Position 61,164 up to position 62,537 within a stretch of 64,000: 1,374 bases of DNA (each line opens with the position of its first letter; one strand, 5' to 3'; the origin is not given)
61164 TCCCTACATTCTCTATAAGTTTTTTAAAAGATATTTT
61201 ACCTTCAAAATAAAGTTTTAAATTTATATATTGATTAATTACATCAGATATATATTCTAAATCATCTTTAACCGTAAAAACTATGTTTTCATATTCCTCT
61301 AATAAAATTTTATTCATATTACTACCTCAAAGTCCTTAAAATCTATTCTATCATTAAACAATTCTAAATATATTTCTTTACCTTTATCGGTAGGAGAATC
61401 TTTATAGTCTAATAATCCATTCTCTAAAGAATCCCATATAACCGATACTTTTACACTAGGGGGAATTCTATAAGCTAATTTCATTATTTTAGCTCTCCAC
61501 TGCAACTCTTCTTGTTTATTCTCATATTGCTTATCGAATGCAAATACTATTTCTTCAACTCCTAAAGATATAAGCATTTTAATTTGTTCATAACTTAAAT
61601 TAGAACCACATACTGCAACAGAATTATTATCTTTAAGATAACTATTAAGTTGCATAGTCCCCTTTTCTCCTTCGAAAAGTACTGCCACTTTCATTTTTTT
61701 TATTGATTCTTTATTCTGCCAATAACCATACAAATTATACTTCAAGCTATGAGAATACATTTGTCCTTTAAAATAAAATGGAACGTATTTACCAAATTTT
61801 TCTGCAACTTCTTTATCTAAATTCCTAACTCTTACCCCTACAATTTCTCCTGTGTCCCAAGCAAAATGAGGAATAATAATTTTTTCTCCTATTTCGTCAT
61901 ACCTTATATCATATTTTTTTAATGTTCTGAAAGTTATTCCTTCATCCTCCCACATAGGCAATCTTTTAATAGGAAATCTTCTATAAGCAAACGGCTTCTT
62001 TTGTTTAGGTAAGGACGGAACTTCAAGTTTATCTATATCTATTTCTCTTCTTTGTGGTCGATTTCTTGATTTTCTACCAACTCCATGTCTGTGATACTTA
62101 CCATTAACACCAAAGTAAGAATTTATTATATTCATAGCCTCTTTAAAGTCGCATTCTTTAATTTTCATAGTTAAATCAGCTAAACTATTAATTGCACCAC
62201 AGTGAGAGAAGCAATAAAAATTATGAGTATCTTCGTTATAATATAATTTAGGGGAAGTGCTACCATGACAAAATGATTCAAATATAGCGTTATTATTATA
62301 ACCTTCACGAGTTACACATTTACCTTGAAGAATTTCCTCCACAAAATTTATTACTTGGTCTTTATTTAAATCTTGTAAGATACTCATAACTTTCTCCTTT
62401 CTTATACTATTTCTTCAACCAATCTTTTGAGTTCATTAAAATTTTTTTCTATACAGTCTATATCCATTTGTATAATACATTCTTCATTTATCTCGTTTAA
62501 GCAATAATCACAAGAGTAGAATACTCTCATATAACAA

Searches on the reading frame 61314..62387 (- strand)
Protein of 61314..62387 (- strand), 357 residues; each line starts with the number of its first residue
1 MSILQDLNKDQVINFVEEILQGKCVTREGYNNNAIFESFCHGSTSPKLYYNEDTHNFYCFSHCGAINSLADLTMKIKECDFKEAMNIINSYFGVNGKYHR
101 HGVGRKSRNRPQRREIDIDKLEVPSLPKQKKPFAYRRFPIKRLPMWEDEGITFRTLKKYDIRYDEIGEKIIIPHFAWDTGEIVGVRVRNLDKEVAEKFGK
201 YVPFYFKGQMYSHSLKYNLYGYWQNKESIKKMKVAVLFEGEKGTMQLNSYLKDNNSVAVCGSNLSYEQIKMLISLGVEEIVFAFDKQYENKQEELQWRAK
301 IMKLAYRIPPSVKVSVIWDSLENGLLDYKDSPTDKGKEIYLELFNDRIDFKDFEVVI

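Call 10: search_protein_families(library=phrogs, proteins=[window:61314-62387:-], max_evalue=0.001)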
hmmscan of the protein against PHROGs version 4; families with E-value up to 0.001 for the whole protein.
window:61314-62387:- (357 aa): 6 families
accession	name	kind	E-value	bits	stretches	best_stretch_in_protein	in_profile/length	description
phrog_47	-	DNA, RNA and nucleotide metabolism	5.7e-40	138.6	1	13-354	31-340/947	DNA primase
phrog_33561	-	unknown function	1.3e-11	45.9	1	252-353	10-115/139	-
phrog_6444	-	DNA, RNA and nucleotide metabolism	5.7e-11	42.9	2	160-285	194-310/577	DNA primase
phrog_239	-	DNA, RNA and nucleotide metabolism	1.3e-09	38.6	1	41-259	51-221/801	DNA primase/helicase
phrog_11992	-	unknown function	3.8e-05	25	1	47-115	43-107/177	-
phrog_510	-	DNA, RNA and nucleotide metabolism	0.0006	19.6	1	51-119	60-133/667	DNA primase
